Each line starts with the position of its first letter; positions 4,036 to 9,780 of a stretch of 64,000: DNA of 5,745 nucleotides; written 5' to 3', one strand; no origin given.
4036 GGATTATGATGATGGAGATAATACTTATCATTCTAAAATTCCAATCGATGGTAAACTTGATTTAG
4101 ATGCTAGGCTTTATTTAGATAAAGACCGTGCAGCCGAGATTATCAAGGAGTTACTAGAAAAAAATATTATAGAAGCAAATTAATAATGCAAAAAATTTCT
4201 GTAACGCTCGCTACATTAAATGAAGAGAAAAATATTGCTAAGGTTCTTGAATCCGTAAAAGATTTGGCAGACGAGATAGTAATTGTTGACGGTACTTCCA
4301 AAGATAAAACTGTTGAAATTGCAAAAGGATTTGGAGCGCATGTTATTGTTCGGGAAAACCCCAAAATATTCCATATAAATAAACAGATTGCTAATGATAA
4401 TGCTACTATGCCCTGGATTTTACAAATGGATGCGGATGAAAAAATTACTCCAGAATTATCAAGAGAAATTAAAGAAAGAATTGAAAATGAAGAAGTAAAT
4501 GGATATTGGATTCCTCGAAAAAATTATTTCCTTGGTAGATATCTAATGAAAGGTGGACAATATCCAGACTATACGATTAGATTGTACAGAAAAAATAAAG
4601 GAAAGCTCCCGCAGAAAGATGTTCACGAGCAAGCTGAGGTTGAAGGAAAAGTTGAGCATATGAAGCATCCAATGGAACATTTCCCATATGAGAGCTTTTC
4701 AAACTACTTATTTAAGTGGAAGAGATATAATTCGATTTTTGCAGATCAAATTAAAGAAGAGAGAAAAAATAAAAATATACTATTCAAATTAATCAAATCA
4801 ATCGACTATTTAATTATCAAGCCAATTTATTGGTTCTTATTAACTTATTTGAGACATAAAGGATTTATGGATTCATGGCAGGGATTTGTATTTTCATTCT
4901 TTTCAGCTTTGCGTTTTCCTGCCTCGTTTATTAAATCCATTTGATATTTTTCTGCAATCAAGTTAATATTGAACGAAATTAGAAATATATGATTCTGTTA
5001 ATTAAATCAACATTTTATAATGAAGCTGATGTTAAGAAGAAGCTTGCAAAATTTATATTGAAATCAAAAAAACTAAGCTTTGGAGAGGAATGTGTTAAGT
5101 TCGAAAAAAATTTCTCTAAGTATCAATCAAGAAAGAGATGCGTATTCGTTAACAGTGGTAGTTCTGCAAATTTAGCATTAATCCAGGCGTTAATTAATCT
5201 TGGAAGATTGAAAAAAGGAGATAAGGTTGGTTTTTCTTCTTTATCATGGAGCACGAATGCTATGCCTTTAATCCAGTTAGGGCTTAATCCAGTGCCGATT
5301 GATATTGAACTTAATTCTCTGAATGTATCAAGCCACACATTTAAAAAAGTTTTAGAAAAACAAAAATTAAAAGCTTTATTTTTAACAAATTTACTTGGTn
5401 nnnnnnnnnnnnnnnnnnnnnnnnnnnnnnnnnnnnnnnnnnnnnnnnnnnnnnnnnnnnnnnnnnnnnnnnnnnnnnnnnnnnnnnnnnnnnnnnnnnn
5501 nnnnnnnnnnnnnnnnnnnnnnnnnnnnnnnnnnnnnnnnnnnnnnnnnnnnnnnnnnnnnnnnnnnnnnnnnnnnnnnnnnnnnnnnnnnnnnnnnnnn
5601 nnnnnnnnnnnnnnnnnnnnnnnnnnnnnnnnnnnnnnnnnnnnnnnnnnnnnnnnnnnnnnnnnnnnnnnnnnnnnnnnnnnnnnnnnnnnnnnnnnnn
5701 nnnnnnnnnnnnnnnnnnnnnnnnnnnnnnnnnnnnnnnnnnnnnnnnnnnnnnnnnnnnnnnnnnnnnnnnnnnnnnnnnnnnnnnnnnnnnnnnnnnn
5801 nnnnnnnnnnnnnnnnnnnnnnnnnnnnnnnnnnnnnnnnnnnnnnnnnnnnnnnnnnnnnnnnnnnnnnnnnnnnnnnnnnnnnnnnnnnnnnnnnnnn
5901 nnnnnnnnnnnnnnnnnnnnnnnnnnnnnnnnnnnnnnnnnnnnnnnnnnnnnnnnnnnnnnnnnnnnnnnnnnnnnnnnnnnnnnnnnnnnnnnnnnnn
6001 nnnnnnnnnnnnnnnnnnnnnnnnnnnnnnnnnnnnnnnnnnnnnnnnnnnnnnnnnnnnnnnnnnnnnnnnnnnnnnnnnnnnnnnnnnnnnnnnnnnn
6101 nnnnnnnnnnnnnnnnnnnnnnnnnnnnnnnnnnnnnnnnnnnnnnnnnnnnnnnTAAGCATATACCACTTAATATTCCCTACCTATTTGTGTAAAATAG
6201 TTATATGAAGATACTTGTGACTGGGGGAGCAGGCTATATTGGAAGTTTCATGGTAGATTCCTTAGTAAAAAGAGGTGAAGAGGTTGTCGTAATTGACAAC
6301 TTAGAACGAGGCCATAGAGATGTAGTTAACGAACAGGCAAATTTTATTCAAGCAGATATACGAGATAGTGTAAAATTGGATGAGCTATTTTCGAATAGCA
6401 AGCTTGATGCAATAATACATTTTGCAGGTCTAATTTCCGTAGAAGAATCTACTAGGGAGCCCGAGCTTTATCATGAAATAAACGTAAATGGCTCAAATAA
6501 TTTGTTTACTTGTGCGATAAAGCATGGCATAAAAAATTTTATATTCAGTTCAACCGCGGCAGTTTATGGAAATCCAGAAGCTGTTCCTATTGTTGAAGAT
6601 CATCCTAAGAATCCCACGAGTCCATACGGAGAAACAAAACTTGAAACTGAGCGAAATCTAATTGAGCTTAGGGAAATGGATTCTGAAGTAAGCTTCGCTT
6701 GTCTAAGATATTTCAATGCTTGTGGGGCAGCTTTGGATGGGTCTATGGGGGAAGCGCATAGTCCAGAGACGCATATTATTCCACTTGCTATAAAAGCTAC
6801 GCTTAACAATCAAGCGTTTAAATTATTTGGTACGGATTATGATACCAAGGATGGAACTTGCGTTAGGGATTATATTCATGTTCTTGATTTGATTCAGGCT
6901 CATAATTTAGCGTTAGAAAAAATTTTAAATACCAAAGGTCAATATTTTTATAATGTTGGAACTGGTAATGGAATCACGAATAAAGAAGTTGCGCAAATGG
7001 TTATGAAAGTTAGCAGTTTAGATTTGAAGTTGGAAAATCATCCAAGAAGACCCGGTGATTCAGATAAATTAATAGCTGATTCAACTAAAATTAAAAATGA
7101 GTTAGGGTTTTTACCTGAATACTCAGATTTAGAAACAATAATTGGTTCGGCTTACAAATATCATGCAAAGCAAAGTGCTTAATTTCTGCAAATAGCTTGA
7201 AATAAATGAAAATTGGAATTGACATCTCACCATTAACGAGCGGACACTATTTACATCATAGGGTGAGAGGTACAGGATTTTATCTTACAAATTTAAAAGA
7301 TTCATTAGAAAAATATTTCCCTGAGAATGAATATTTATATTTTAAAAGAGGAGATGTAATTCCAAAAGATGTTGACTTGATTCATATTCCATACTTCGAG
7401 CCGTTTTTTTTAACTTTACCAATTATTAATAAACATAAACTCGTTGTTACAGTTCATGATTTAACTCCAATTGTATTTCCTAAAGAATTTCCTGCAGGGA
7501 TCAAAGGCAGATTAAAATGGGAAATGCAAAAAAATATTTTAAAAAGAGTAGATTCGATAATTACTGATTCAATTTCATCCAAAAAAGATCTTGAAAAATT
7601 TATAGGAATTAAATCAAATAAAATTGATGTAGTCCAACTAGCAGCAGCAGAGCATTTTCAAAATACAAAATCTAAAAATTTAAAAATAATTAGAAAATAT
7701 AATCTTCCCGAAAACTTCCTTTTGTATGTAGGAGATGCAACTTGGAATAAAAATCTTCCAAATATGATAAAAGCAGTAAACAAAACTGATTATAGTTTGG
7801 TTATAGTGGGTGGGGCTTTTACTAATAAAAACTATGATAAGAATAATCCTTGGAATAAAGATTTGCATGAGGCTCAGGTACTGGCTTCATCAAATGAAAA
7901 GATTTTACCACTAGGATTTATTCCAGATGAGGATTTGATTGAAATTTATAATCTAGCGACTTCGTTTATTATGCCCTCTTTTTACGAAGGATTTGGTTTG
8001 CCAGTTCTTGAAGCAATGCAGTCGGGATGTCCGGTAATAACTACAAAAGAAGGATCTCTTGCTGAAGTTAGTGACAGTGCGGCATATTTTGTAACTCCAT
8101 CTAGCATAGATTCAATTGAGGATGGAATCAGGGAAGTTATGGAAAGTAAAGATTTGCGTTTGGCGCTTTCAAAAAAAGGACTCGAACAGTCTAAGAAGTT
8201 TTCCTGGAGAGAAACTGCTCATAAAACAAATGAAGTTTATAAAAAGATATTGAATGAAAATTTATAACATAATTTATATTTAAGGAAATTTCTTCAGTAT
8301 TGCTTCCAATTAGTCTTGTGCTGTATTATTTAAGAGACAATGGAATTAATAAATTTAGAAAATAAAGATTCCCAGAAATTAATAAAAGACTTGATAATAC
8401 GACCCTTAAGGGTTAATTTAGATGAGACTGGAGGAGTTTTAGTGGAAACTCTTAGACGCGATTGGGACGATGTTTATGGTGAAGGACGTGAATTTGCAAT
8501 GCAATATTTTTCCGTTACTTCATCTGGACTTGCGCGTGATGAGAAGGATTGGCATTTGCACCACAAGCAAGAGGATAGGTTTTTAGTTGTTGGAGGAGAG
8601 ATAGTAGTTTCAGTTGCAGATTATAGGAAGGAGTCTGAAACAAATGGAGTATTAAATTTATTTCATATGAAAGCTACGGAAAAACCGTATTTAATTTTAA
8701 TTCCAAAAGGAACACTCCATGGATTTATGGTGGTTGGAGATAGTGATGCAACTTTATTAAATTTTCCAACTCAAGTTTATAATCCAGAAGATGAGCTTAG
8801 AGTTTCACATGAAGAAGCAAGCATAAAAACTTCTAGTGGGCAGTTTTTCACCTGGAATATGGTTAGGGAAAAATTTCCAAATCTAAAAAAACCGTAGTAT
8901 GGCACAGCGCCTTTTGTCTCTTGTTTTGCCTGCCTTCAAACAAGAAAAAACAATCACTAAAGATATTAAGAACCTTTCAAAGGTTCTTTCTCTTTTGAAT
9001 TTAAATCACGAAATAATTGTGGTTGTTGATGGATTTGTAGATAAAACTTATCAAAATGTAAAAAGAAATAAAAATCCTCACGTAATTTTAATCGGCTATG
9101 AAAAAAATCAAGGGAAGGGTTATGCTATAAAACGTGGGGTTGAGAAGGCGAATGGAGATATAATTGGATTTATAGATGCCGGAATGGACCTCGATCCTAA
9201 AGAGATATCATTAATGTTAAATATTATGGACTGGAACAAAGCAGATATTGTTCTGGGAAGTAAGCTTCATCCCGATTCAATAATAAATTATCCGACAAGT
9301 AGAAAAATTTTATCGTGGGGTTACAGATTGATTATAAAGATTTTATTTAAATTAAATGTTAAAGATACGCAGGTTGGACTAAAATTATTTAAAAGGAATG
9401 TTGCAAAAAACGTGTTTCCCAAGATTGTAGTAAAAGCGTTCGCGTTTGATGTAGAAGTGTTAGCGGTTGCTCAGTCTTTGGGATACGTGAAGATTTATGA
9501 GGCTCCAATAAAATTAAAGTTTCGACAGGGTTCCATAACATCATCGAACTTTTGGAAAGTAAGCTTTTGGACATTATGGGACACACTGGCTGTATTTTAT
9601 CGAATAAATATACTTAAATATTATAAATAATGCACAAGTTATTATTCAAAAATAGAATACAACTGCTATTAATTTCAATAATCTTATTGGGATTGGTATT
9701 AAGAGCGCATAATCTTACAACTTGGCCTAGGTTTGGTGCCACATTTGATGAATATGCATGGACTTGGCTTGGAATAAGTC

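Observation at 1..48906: A 49-kb, about 45-gene unidirectional glycosylation island built around roughly nine GT-C-like membrane transferases and several polyprenol-P sugar synthases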

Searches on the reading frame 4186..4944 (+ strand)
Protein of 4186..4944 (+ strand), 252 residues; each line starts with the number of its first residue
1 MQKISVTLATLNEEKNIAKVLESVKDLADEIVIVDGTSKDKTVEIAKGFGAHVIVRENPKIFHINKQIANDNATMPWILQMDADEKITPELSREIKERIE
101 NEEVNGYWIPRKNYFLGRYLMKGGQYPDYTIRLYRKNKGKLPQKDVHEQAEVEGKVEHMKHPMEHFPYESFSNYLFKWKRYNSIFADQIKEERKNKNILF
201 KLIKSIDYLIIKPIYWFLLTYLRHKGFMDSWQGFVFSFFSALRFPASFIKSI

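Call 3: search_protein_families(library=pfam, proteins=[window:4186-4944:+], max_evalue=0.01)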
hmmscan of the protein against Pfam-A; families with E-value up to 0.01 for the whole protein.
window:4186-4944:+ (252 aa): 2 families
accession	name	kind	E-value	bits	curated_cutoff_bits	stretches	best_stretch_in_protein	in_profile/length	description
PF00535.33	Glycos_transf_2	-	3.9e-20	72.9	23.3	1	5-138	1-146/168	Glycosyl transferase family 2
PF13704.12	Glyco_tranf_2_4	-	0.00073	20.4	27.5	1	12-88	2-85/98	Glycosyl transferase family 2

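Call 33: search_protein_families(library=ncbifam, proteins=[window:4186-4944:+], max_evalue=0.001)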
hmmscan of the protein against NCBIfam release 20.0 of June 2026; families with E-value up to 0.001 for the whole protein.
window:4186-4944:+ (252 aa): 7 families
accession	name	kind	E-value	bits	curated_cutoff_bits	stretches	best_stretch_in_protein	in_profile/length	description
TIGR04283.1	glyco_like_mftF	equivalog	2.9e-12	46.7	182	1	4-106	1-105/221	TIGR04283 family arsenosugar biosynthesis glycosyltransferase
NF010496.0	PRK13915.1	equivalog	2e-10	40.3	262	1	2-58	31-93/307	glucosyl-3-phosphoglycerate synthase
TIGR04182.1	glyco_TIGR04182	equivalog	4.5e-09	36.1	325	1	4-91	2-89/293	S-layer glycoprotein N-glycosyltransferase AglJ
TIGR04195.1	S_glycosyl_SunS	equivalog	7e-09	35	350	1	4-86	59-143/421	SunS family peptide S-glycosyltransferase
NF041391.1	DPhHxTase_Halo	equivalog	1.9e-08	33.6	375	1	9-88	2-82/213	dolichyl-phosphate hexose transferase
NF058614.1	PPMAGASynPpgS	equivalog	3.7e-05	23.2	370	1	7-54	5-52/226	polyprenyl-phospho-N-acetylgalactosaminyl synthase PpgS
NF045692.1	OglycostaseCruG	equivalog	0.00025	20.1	600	0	2-50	41-92/386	2'-O-glycosyltransferase CruG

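Call 65: search_solved_structures(query=window:4186-4941:+, max_evalue=0.001)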
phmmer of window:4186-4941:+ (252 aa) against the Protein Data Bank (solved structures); distinct sequences matched with E-value up to 0.001: 6.
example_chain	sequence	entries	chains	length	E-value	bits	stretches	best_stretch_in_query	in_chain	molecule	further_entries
22ao_A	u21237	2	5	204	1.4e-12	50.7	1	4-196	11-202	GmaR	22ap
7msp_A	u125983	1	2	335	2.5e-05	27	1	8-95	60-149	SPbeta prophage-derived glycosyltransferase SunS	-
7msn_A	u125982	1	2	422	5.1e-05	26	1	8-95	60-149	SPbeta prophage-derived glycosyltransferase SunS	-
9omm_A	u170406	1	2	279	0.0007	22.2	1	4-98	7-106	Glycosyltransferase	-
9omj_A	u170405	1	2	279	0.0007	22.2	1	4-98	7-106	Glycosyltransferase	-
9omh_A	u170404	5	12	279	0.0007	22.2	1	4-98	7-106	Glycosyltransferase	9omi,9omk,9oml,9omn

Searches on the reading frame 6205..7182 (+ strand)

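Call 3: search_protein_families(library=pfam, proteins=[window:6205-7182:+], max_evalue=0.01)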
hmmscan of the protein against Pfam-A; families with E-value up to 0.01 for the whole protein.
window:6205-7182:+ (325 aa): 12 families
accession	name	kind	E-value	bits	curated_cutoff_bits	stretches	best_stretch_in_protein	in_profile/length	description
PF01370.27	Epimerase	-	8.5e-56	189.5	20.9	1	3-252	1-240/240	NAD dependent epimerase/dehydratase family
PF16363.11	GDP_Man_Dehyd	-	1.3e-54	186.3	27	1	4-307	1-324/332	GDP-mannose 4,6 dehydratase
PF01073.25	3Beta_HSD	-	5.5e-21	75.3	22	1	4-152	1-157/280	3-beta hydroxysteroid dehydrogenase/isomerase family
PF04321.23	RmlD_sub_bind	-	1.6e-19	70.5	27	1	1-152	1-136/287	RmlD substrate binding domain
PF02719.21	Polysacc_synt_2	-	6.1e-16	58.9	20.2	1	3-175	1-174/293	Polysaccharide biosynthesis protein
PF07993.18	NAD_binding_4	-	4.8e-09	36.2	20.1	1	65-156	87-192/258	Male sterility protein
PF05368.20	NmrA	-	2.7e-07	30.9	27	1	2-118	4-108/298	NmrA-like family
PF00106.31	adh_short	-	4e-07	30.1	26.6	1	3-96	3-111/195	short chain dehydrogenase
PF13460.12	NAD_binding_10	-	1.5e-06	28.7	27.2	1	7-150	1-129/184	NAD(P)H-binding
PF08659.16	KR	-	5.8e-06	26.8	22.6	1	3-125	3-145/180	KR domain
PF02254.24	TrkA_N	-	0.0013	19.5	23.8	1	8-61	5-58/116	TrkA-N domain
PF03435.24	Sacchrp_dh_NADP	-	0.0017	19.1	25.1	1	8-76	5-78/129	Saccharopine dehydrogenase NADP binding domain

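Call 34: search_protein_families(library=ncbifam, proteins=[window:6205-7182:+], max_evalue=0.00001)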
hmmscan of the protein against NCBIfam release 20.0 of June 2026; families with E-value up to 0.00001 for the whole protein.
window:6205-7182:+ (325 aa): 28 families (the best 25 are shown)
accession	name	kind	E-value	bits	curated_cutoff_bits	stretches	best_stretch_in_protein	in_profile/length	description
TIGR01179.1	galE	equivalog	6.3e-115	383.5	262.3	1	2-323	1-328/332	UDP-glucose 4-epimerase GalE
NF007956.0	PRK10675.1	subfamily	1.8e-70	237.7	394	1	1-303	1-313/338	UDP-glucose 4-epimerase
TIGR01181.1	dTDP_gluc_dehyt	equivalog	4.1e-38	131.2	365.1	1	2-315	1-307/321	dTDP-glucose 4,6-dehydratase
TIGR02197.1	heptose_epim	equivalog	2.2e-36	125.6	274.6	1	3-271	1-261/316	ADP-glyceromanno-heptose 6-epimerase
TIGR04180.1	EDH_00030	hypoth_equivalog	9.9e-34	116.7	475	1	3-307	1-297/297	NAD-dependent 4,6-dehydratase LegB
NF011728.1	PRK15181.1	equivalog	2.2e-21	76.2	760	1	3-314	18-332/348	Vi polysaccharide biosynthesis UDP-N-acetylglucosaminuronic acid C-4 epimerase TviC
NF007490.0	PRK10084.1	subfamily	2.5e-19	69.5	649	1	1-306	1-321/361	dTDP-glucose 4,6-dehydratase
NF043036.1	ErythonDh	equivalog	7e-18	64.9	325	1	1-147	1-155/321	D-erythronate dehydrogenase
NF007582.0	PRK10217.1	equivalog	5.6e-17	61.9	698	1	2-304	3-316/355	dTDP-glucose 4,6-dehydratase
TIGR01214.1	rmlD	equivalog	5.8e-17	61.7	224.05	1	2-154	1-137/285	dTDP-4-dehydrorhamnose reductase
NF008360.0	PRK11150.1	equivalog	7.4e-17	61.5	452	1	3-269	2-253/310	ADP-glyceromanno-heptose 6-epimerase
TIGR03466.1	HpnA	hypoth_equivalog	9.7e-16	57.5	367.65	1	1-157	1-157/327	hopanoid-associated sugar epimerase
TIGR02622.1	CDP_4_6_dhtase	equivalog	4.1e-15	55.8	278.45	1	2-314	6-325/352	CDP-glucose 4,6-dehydratase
NF042422.1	oxyalk_red_OleD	equivalog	3.6e-14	52.9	580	1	1-148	1-146/329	2-alkyl-3-oxoalkanoate reductase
NF047922.1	GDPFucSynFcl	equivalog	5.4e-13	49.1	500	1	2-322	4-303/308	GDP-L-fucose synthase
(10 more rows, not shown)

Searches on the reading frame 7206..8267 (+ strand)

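Call 3: search_protein_families(library=pfam, proteins=[window:7206-8267:+], max_evalue=0.01)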
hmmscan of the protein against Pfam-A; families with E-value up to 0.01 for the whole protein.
window:7206-8267:+ (353 aa): 6 families
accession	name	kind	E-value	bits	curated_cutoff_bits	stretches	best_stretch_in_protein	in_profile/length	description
PF00534.26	Glycos_transf_1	-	6.2e-30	104.4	26.4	1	166-325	12-169/172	Glycosyl transferases group 1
PF13692.12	Glyco_trans_1_4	-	3.5e-19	69.9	27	1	172-313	4-141/142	Glycosyl transferases group 1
PF13439.12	Glyco_transf_4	-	7.7e-10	39.5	28.5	1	55-143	72-162/170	Glycosyltransferase Family 4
PF20706.3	GT4-conflict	-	1.5e-06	27.9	26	1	231-288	261-319/385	Family 4 Glycosyltransferase in conflict systems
PF13524.12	Glyco_trans_1_2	-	2.6e-06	27.9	25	1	187-337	5-138/144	Glycosyl transferase-like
PF13579.12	Glyco_trans_4_4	-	0.0027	18.5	29.7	1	55-144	71-156/158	Glycosyl transferase 4-like domain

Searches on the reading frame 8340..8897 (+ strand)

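Call 3: search_protein_families(library=pfam, proteins=[window:8340-8897:+], max_evalue=0.01)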
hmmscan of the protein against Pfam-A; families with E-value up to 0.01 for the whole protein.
window:8340-8897:+ (185 aa): 3 families
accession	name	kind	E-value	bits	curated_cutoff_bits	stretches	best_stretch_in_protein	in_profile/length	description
PF00908.23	dTDP_sugar_isom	-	5.3e-12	46.2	27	1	15-163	4-149/168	dTDP-4-dehydrorhamnose 3,5-epimerase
PF14667.12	Polysacc_synt_C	-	0.0001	22.9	28.7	1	55-151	20-107/111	Polysaccharide biosynthesis C-terminal domain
PF07883.17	Cupin_2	-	0.0028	17.8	27.2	0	69-95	11-36/70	Cupin domain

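Call 34: search_protein_families(library=ncbifam, proteins=[window:8340-8897:+], max_evalue=0.00001)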
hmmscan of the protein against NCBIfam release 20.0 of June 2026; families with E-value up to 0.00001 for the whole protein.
window:8340-8897:+ (185 aa): 1 family
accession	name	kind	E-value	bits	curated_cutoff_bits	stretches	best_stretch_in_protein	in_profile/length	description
TIGR01221.1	rmlC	equivalog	5.1e-11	42.7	155.75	1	15-164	7-152/176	dTDP-4-dehydrorhamnose 3,5-epimerase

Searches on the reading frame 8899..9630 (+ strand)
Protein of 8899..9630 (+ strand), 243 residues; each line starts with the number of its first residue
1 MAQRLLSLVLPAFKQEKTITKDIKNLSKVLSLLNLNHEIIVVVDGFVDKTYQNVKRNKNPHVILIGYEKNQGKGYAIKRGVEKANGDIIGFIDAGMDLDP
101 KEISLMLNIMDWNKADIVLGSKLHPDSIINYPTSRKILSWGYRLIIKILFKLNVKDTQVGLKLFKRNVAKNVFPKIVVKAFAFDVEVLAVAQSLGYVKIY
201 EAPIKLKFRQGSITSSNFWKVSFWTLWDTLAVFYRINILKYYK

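Call 3: search_protein_families(library=pfam, proteins=[window:8899-9630:+], max_evalue=0.01)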
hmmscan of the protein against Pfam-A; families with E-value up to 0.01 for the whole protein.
window:8899-9630:+ (243 aa): 3 families
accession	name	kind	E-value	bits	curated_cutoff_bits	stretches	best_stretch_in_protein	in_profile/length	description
PF00535.33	Glycos_transf_2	-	1.7e-19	70.9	23.3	1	7-173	1-168/168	Glycosyl transferase family 2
PF10111.15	Glyco_tranf_2_2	-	0.00017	21.7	27.3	1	7-110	1-106/276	Glycosyltransferase like family 2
PF13641.12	Glyco_tranf_2_3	-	0.00094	19.7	27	1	6-118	3-119/230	Glycosyltransferase like family 2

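Call 33: search_protein_families(library=ncbifam, proteins=[window:8899-9630:+], max_evalue=0.001)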
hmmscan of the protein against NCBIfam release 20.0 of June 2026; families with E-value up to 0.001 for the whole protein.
window:8899-9630:+ (243 aa): 16 families
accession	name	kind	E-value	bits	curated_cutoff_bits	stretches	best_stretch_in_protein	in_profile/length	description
TIGR03937.1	PgaC_IcaA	equivalog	6.3e-13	48.5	422.3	1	5-111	46-151/407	poly-beta-1,6-N-acetyl-D-glucosamine synthase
NF058614.1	PPMAGASynPpgS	equivalog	3e-12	46.4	370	1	8-209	4-199/226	polyprenyl-phospho-N-acetylgalactosaminyl synthase PpgS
NF041875.1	EPS_EpsD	equivalog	5e-12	45.9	370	1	6-133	1-127/325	exopolysaccharide biosynthesis glycosyltransferase EpsD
NF010496.0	PRK13915.1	equivalog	1.1e-11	44.4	262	1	3-101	30-133/307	glucosyl-3-phosphoglycerate synthase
NF047588.1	GlcsyltransPgfSStrep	equivalog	7.1e-11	41.9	500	1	6-168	3-163/308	glycosyltransferase PgfS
NF038302.1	EPS_HpsE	equivalog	7.2e-10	38.3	300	1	6-94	3-95/307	hormogonium polysaccharide biosynthesis glycosyltransferase HpsE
NF007986.1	PRK10714.1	equivalog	1.2e-09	37.7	529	1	6-118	8-122/316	undecaprenyl-phosphate 4-deoxy-4-formamido-L-arabinose transferase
TIGR04182.1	glyco_TIGR04182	equivalog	2.6e-09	36.9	325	1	8-214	4-199/293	S-layer glycoprotein N-glycosyltransferase AglJ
NF007482.0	PRK10073.1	equivalog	3.9e-09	36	423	1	4-118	6-118/334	glycosyltransferase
TIGR04283.1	glyco_like_mftF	equivalog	1.8e-07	30.9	182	1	6-110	1-97/221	TIGR04283 family arsenosugar biosynthesis glycosyltransferase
NF041391.1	DPhHxTase_Halo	equivalog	1.4e-06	27.5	375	1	37-214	24-191/213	dolichyl-phosphate hexose transferase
NF041394.1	GtaseAglG_Halo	equivalog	1.7e-06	27.5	440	1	36-128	32-124/304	glucosyl-dolichyl phosphate glucuronosyltransferase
NF041865.1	EpsU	equivalog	2.1e-06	27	700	1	4-98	39-129/394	exopolysaccharide biosynthesis GT2 family glycosyltransferase EpsU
NF047683.1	TeichurnBiosyTuaG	equivalog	4.8e-06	26.4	400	1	3-113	5-114/252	teichuronic acid biosynthesis protein TuaG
TIGR04009.1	wcaE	equivalog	4.1e-05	23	369.2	1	5-116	2-112/248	colanic acid biosynthesis glycosyltransferase WcaE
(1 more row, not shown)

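Call 64: search_solved_structures(query=window:8899-9627:+, max_evalue=0.001)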
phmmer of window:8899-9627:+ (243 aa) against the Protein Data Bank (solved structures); distinct sequences matched with E-value up to 0.001: 11.
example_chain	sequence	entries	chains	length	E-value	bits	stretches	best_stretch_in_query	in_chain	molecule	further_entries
5mlz_A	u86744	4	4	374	8.7e-13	52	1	6-209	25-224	Dolichol monophosphate mannose synthase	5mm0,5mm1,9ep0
5ekp_C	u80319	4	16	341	3.2e-08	37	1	6-118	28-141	Uncharacterized glycosyltransferase sll0501 | Glycosyltransferase sll0501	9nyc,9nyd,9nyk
9nye_A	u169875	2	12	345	3.4e-08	37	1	6-118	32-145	Glycosyltransferase sll0501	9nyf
5eke_A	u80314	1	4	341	4.7e-08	36.5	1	6-118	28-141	Uncharacterized glycosyltransferase sll0501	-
9hwj_A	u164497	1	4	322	9.5e-07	32.2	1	5-110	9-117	Undecaprenyl-phosphate 4-deoxy-4-formamido-L-arabinose transferase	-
9omm_A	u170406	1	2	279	4.3e-06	30.1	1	6-106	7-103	Glycosyltransferase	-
9omh_A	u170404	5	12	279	4.3e-06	30.1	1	6-106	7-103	Glycosyltransferase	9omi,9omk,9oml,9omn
9omj_A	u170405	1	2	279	4.6e-06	30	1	6-106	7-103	Glycosyltransferase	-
9bhc_C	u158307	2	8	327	7.3e-06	29.3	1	6-111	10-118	Undecaprenyl-phosphate 4-deoxy-4-formamido-L-arabinose transferase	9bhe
8vxh_A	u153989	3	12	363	9.2e-06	29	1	6-111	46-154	Undecaprenyl-phosphate 4-deoxy-4-formamido-L-arabinose transferase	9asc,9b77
6p61_A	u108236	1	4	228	8.1e-05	25.9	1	6-114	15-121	Glycosyltransferase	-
